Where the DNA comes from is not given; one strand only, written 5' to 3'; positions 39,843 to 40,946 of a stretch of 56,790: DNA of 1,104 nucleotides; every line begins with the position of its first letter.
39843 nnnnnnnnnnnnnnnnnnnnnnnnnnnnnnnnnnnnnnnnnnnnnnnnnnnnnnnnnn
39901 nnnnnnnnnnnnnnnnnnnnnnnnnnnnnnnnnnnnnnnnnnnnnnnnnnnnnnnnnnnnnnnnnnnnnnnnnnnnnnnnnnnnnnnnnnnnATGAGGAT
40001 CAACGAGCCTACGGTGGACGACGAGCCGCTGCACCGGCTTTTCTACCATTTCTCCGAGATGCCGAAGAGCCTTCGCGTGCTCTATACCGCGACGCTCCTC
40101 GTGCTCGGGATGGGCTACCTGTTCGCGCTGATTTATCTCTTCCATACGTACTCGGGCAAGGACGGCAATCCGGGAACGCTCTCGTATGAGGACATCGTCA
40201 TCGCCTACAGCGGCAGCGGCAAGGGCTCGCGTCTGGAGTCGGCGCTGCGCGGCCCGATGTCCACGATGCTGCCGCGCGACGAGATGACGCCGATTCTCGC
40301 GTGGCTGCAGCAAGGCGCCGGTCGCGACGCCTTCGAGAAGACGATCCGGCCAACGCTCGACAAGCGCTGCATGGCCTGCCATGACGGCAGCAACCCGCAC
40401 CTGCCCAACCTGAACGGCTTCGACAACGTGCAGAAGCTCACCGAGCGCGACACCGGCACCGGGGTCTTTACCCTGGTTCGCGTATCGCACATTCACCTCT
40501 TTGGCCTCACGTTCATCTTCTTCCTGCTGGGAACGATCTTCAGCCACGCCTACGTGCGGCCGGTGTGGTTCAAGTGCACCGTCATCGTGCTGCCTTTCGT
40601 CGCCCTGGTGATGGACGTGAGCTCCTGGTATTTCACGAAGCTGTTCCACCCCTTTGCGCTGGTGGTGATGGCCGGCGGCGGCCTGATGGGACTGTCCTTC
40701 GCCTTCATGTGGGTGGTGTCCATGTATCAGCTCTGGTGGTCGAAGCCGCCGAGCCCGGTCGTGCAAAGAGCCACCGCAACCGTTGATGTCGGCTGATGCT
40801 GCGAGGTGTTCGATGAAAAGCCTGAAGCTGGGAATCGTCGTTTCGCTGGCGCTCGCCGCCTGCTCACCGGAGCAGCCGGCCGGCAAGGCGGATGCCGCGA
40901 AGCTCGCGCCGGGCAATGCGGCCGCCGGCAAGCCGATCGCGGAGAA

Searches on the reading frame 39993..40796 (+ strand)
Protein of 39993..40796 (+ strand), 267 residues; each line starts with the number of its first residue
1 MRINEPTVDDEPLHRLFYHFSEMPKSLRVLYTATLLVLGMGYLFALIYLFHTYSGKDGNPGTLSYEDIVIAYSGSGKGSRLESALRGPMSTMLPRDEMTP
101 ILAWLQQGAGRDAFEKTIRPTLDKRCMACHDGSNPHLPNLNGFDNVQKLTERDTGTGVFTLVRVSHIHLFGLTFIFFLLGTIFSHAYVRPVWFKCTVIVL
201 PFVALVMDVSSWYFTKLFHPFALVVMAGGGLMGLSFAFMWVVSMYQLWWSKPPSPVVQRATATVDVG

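Call 7: search_protein_families(library=pfam, proteins=[window:39993-40796:+], max_evalue=0.01)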
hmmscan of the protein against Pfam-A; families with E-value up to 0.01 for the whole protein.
window:39993-40796:+ (267 aa): 1 family
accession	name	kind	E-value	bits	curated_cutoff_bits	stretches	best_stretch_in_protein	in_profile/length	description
PF01023.25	S_100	-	9.3e-05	22.4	22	1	44-66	6-28/45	S-100/ICaBP type calcium binding domain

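Call 9: search_protein_families(library=ncbifam, proteins=[window:39993-40796:+], max_evalue=0.001)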
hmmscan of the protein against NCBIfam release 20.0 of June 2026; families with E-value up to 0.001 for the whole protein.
window:39993-40796:+ (267 aa): 0 families

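Call 48: find_homologous_proteins(query=window:39993-40796:+, max_evalue=0.00001)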
Query window:39993-40796:+ (267 aa): 4584 proteins with E <= 0.00001 among 5211 candidates; the best 120 are listed.
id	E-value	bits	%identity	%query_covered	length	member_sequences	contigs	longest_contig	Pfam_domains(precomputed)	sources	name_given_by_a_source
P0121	3.8e-181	618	100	100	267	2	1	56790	PF27139.1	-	-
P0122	2.3e-160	550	87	100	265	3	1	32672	PF27139.1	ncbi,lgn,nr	ncbi:MAG TPA: protein S100 [Burkholderiales bacterium]|nr:protein S100 [Burkholderiales bacterium]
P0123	1.0e-156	538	84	100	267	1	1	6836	PF27139.1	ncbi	-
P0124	4.6e-156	536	84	100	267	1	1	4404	PF27139.1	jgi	-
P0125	6.9e-155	532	84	100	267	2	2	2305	PF27139.1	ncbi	-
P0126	1.8e-154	531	86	97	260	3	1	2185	PF27139.1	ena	-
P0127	2.7e-148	511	87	92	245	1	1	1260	PF27139.1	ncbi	-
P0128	5.0e-143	493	79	97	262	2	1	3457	PF27139.1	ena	-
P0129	2.9e-142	491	77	97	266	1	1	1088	PF27139.1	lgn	-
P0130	7.0e-142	490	80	95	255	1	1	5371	PF27139.1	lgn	-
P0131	1.4e-141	489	78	97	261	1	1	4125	PF27139.1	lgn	-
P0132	2.2e-141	488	78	97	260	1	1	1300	PF27139.1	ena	-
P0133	3.5e-141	487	77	99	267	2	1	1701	PF27139.1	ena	-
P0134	3.3e-140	484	77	97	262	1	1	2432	PF27139.1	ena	-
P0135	4.2e-140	484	80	95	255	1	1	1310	PF27139.1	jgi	-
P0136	6.0e-140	483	81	94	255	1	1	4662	PF27139.1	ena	-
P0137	1.1e-139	483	80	95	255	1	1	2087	PF27139.1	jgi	-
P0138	1.4e-139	482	80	95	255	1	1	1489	PF27139.1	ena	-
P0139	1.6e-139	482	80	95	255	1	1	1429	PF27139.1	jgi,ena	-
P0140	2.3e-139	481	79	96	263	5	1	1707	PF27139.1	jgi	-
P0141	2.7e-139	481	79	95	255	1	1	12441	PF27139.1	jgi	jgi:hypothetical protein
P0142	3.1e-139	481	80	95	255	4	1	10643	PF27139.1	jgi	-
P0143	3.6e-139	481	79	94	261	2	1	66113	PF27139.1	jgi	jgi:hypothetical protein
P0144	3.7e-139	481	77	97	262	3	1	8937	PF27139.1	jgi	jgi:magnesium-transporting ATPase (P-type)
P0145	4.0e-139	481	79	95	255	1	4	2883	PF27139.1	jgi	jgi:hypothetical protein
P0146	4.9e-139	480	75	99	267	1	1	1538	PF27139.1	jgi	jgi:hypothetical protein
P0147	6.0e-139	480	79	95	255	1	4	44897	PF27139.1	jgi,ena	jgi:hypothetical protein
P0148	6.2e-139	480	81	95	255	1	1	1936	PF27139.1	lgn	-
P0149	8.1e-139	480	78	94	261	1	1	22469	PF27139.1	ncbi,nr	ncbi:MAG: elongation factor-1 alpha [Betaproteobacteria bacterium]|nr:elongation factor-1 alpha [Bet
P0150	8.2e-139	480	75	99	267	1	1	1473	PF27139.1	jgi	-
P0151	9.4e-139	479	79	95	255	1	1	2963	PF27139.1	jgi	-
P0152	1.0e-138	479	79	97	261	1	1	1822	PF27139.1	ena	-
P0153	1.2e-138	479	80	93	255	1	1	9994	PF27139.1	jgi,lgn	jgi:hypothetical protein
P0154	1.3e-138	479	76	97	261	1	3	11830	PF27139.1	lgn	-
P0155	1.3e-138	479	80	95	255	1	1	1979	PF27139.1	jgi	-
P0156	1.4e-138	479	79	95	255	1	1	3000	PF27139.1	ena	-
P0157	1.5e-138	479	79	95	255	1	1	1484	PF27139.1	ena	-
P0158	1.7e-138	479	79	95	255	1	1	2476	PF27139.1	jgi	-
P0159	1.8e-138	479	74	100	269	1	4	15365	PF27139.1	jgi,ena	-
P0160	2.1e-138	478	79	95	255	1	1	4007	PF27139.1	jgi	-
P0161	2.1e-138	478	79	95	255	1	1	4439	PF27139.1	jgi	-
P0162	3.3e-138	478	76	96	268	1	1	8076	PF27139.1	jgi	jgi:hypothetical protein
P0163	3.7e-138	477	79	95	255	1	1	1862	PF27139.1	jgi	-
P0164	4.1e-138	477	79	95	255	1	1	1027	PF27139.1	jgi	-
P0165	4.5e-138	477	75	97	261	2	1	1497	PF27139.1,PF01023.26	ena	-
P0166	5.3e-138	477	80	95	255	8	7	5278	PF27139.1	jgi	jgi:hypothetical protein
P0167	6.7e-138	477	78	97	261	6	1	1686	PF27139.1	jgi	-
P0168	6.7e-138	477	76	98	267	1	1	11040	PF27139.1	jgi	jgi:hypothetical protein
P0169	8.1e-138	476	79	95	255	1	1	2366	PF27139.1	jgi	-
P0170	9.7e-138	476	79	95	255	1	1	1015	PF27139.1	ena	-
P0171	1.3e-137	476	78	95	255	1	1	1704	PF27139.1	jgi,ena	-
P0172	2.4e-137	475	76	99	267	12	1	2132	PF27139.1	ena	-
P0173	2.6e-137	475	79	95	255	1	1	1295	PF27139.1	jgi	jgi:hypothetical protein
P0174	3.4e-137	474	80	95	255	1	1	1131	PF27139.1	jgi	jgi:hypothetical protein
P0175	3.9e-137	474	79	95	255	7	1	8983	PF27139.1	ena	-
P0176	4.0e-137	474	77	97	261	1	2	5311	PF27139.1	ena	-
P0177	4.0e-137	474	75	98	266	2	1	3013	PF27139.1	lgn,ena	-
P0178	4.1e-137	474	76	97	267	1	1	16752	PF27139.1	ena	-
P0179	4.5e-137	474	75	97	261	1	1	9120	PF27139.1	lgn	-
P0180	4.8e-137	474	77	97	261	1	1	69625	PF27139.1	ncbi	-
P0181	4.9e-137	474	76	95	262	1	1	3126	PF27139.1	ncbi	-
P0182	5.3e-137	474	79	95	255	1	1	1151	PF27139.1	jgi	jgi:hypothetical protein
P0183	5.3e-137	474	79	94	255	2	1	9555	PF27139.1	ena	-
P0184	5.8e-137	474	74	99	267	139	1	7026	PF27139.1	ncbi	-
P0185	6.3e-137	473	77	96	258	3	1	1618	PF27139.1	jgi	-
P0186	6.6e-137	473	78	95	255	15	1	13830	PF27139.1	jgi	jgi:hypothetical protein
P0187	6.6e-137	473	76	97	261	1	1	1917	PF27139.1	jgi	jgi:hypothetical protein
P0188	7.1e-137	473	79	95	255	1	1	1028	PF27139.1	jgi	jgi:hypothetical protein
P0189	8.1e-137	473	73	97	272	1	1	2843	PF27139.1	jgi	jgi:hypothetical protein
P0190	1.0e-136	473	78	93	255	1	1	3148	PF27139.1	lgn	-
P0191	1.4e-136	472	75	99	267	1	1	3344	PF27139.1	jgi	jgi:hypothetical protein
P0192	1.6e-136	472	80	94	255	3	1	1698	PF27139.1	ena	-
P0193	1.9e-136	472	74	99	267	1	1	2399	PF27139.1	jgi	-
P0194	2.0e-136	472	75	96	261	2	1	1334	PF27139.1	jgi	jgi:hypothetical protein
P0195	2.4e-136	472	74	99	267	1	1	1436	PF27139.1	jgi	jgi:hypothetical protein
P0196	2.9e-136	471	75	97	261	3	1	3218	PF27139.1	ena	-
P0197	3.3e-136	471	78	94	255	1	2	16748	PF27139.1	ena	-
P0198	4.1e-136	471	79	94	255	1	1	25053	PF27139.1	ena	-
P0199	4.5e-136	471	79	94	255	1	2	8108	PF27139.1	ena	-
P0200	4.9e-136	471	77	95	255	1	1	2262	PF27139.1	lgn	-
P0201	4.9e-136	471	78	95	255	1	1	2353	PF27139.1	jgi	-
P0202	5.4e-136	470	79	94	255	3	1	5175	PF27139.1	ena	-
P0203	6.2e-136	470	78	94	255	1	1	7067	PF27139.1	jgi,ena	-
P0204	6.7e-136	470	75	99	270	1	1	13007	PF27139.1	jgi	jgi:hypothetical protein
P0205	7.4e-136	470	77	94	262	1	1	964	PF27139.1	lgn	-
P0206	7.5e-136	470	73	99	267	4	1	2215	PF27139.1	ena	-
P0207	9.0e-136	470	74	97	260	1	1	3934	PF27139.1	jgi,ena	-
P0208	9.9e-136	470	74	99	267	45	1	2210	PF27139.1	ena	-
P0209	1.1e-135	469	75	97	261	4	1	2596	PF27139.1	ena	-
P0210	1.3e-135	469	74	99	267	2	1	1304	PF27139.1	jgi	jgi:hypothetical protein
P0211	1.4e-135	469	73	99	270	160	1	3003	PF27139.1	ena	-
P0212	1.4e-135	469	75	98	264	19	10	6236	PF27139.1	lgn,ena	-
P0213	1.4e-135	469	75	95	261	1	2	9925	PF27139.1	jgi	jgi:hypothetical protein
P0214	1.5e-135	469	75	96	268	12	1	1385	PF27139.1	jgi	-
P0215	1.6e-135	469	75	97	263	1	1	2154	PF27139.1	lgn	-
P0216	1.7e-135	469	75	97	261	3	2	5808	PF27139.1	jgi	-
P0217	2.1e-135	468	73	97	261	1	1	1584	PF27139.1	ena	-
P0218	2.2e-135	468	79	94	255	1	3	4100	PF27139.1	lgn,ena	-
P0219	2.2e-135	468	75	96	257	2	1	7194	PF27139.1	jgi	jgi:hypothetical protein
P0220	2.3e-135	468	75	96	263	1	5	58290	PF27139.1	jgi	-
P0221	2.6e-135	468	75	96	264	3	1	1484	PF27139.1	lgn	-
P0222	2.6e-135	468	74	97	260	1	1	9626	PF27139.1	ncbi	-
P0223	2.6e-135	468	74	97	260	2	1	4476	PF27139.1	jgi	jgi:S-100/ICaBP type calcium binding domain-containing protein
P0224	3.1e-135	468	74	96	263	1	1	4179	PF27139.1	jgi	jgi:hypothetical protein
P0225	3.1e-135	468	75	97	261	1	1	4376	PF27139.1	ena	-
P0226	3.4e-135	468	75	95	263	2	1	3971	PF27139.1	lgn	-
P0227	4.2e-135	467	74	97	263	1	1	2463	PF27139.1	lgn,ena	-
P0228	4.3e-135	467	73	97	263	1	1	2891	PF27139.1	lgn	-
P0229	4.6e-135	467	74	97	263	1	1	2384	PF27139.1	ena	-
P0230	5.1e-135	467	75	94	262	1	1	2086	PF27139.1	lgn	-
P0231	5.4e-135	467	75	97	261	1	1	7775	PF27139.1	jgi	jgi:hypothetical protein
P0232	5.5e-135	467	74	99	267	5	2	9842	PF27139.1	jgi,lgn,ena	-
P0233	5.8e-135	467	74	97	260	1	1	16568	PF27139.1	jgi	jgi:S-100/ICaBP type calcium binding domain-containing protein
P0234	5.8e-135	467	75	96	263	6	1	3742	PF27139.1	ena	-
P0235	8.9e-135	466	75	97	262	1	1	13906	PF27139.1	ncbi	-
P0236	8.9e-135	466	77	94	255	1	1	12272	PF27139.1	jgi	jgi:hypothetical protein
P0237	1.1e-134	466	73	97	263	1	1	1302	PF27139.1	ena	-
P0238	1.2e-134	466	75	96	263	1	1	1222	PF27139.1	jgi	jgi:hypothetical protein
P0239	1.2e-134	466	73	97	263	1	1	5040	PF27139.1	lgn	-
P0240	1.2e-134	466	77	94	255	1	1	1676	PF27139.1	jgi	jgi:hypothetical protein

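Call 49: find_encoding_contigs(protein=P0121, flank=10000, max_places=3)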
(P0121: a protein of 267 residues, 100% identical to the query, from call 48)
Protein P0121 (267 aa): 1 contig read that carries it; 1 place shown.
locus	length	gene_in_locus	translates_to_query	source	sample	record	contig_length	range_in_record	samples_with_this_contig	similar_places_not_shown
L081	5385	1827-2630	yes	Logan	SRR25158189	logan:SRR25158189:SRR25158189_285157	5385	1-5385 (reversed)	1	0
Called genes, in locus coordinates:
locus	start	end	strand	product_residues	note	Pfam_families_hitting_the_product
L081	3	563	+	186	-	?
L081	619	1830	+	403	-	PF14522:Cytochrome_C7 (faint), PF00034:Cytochrom_C, PF13442:Cytochrome_CBB3 (weak)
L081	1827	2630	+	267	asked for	PF27139:Aq_1264_TM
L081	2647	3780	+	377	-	PF00034:Cytochrom_C, PF13442:Cytochrome_CBB3 (faint)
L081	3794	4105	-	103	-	PF13442:Cytochrome_CBB3, PF00034:Cytochrom_C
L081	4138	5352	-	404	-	PF03916:NrfD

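Call 50: find_encoding_contigs(protein=P0143, flank=10000, max_places=2)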
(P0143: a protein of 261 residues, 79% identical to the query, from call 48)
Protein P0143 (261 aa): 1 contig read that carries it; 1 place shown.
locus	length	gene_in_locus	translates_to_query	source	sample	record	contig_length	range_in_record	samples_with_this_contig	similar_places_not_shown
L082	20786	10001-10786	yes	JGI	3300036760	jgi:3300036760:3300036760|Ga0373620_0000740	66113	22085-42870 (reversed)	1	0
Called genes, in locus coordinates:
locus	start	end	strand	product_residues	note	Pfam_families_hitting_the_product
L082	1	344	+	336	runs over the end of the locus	PF04909:Amidohydro_2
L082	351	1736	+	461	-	PF14821:Thr_synth_N, PF00291:PALP, PF24857:THR4_C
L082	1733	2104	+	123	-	PF09996:DUF2237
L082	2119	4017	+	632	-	PF00027:cNMP_binding, PF00571:CBS, PF03445:DUF294, PF10335:DUF294_C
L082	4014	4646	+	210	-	PF00929:RNase_T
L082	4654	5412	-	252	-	PF00027:cNMP_binding, PF13545:HTH_Crp_2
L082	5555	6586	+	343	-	PF09459:EB_dh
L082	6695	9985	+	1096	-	PF00034:Cytochrom_C (weak), PF09699:Paired_CXXCH_1 (faint), PF14522:Cytochrome_C7 (faint), PF14537:Cytochrom_c3_2 (faint), PF00034:Cytochrom_C (weak), PF13442:Cytochrome_CBB3 (weak)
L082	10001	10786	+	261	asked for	PF27139:Aq_1264_TM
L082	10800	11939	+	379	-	PF14522:Cytochrome_C7 (faint), PF13442:Cytochrome_CBB3 (faint), PF00034:Cytochrom_C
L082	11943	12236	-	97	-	-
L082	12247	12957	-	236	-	PF13442:Cytochrome_CBB3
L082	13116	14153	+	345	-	PF14522:Cytochrome_C7 (faint), PF02085:Cytochrom_CIII (faint), PF14537:Cytochrom_c3_2 (faint)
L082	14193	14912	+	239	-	PF01209:Ubie_methyltran, PF08241:Methyltransf_11, PF08242:Methyltransf_12 (weak), PF13649:Methyltransf_25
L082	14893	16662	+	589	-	PF00890:FAD_binding_2, PF01266:DAO (faint), PF01946:Thi4 (faint), PF03486:HI0933_like (weak), PF07992:Pyr_redox_2 (faint), PF02910:Succ_DH_flav_C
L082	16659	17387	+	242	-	PF13085:Fer2_3, PF13187:Fer4_9 (faint), PF13183:Fer4_8, PF13237:Fer4_10, PF12838:Fer4_7 (weak), PF13484:Fer4_16 (weak), PF13534:Fer4_17 (weak)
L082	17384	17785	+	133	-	PF02300:Fumarate_red_C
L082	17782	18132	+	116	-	PF02313:Fumarate_red_D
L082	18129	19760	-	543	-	PF00390:malic, PF03949:Malic_M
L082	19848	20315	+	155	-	PF07331:TctB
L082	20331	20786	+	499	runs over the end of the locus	PF01970:TctA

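Call 52: find_encoding_contigs(protein=P0122, flank=10000, max_places=2)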
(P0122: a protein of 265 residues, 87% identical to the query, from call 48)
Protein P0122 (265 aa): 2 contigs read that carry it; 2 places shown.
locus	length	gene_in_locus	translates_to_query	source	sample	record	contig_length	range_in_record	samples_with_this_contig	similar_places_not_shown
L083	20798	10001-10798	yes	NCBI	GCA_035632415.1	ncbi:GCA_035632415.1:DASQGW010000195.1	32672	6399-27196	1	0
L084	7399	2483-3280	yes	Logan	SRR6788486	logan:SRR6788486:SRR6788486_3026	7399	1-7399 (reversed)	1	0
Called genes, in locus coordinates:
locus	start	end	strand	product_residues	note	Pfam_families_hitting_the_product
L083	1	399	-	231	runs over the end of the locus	PF01209:Ubie_methyltran, PF08241:Methyltransf_11, PF08242:Methyltransf_12 (weak), PF13649:Methyltransf_25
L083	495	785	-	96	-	-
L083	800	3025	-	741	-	PF11854:MtrB_PioB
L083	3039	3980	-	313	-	PF22113:Mtrc-MtrF_II-IV_dom (faint), PF03264:Cytochrom_NNT (faint), PF14522:Cytochrome_C7 (faint), PF22678:Cytochrom_c_NrfB-like, PF09699:Paired_CXXCH_1, PF14537:Cytochrom_c3_2 (weak), PF09699:Paired_CXXCH_1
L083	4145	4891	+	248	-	PF00027:cNMP_binding, PF13545:HTH_Crp_2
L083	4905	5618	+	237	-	PF00034:Cytochrom_C (weak), PF13442:Cytochrome_CBB3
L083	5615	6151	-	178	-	PF00258:Flavodoxin_1, PF03358:FMN_red (faint), PF12724:Flavodoxin_5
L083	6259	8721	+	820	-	PF00034:Cytochrom_C (faint), PF09699:Paired_CXXCH_1 (faint), PF14522:Cytochrome_C7 (faint), PF14537:Cytochrom_c3_2 (faint), PF22113:Mtrc-MtrF_II-IV_dom (faint)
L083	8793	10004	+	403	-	PF00034:Cytochrom_C (weak), PF13442:Cytochrome_CBB3 (weak)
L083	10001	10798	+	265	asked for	PF27139:Aq_1264_TM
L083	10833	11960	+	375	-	PF00034:Cytochrom_C, PF13442:Cytochrome_CBB3 (faint), PF09699:Paired_CXXCH_1 (faint)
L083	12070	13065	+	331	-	PF14522:Cytochrome_C7 (faint), PF09699:Paired_CXXCH_1 (faint), PF14537:Cytochrom_c3_2 (faint), PF22113:Mtrc-MtrF_II-IV_dom (faint), PF00034:Cytochrom_C (weak), PF13442:Cytochrome_CBB3, PF00034:Cytochrom_C (weak), PF13442:Cytochrome_CBB3 (weak)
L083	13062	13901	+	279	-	PF12838:Fer4_7, PF13237:Fer4_10 (weak), PF13247:Fer4_11, PF12838:Fer4_7 (weak), PF13187:Fer4_9 (weak), PF12797:Fer4_2 (weak), PF00037:Fer4 (weak), PF12837:Fer4_6 (weak), +4 more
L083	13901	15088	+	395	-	PF03916:NrfD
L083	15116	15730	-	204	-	PF00571:CBS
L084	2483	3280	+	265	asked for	PF27139:Aq_1264_TM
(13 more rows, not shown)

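Call 73: predict_structure(alignment_id=A2)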
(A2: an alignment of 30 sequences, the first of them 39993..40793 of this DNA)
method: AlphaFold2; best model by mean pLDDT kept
length: 267 residues; sequences in the alignment: 30
mean_pLDDT: 57.6   pTM: 0.41
mean pLDDT of the five models: 57.6, 54.5, 54.3, 52.2, 51.0
residues with pLDDT >= 90: 0; 70-90: 49; 50-70: 148; < 50: 70
segments of 3 or more residues with pLDDT < 50: 10-14, 65-88, 126-138, 151-164, 212-217, 264-267
pLDDT, mean of each block of 10 residues (from residue 1): 49 50 71 73 65 59 47 33 41 62 69 73 52 42 58 39 50 61 58 65 61 49 68 73 74 60 49
secondary structure, 60 per line:
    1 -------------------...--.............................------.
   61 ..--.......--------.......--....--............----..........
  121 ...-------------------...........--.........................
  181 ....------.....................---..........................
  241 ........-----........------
elements in order: H25-53 H65-71 H80-86 H89-92 H95-106 H111-123 H143-153 H156-184 H191-211 H215-248 H254-261
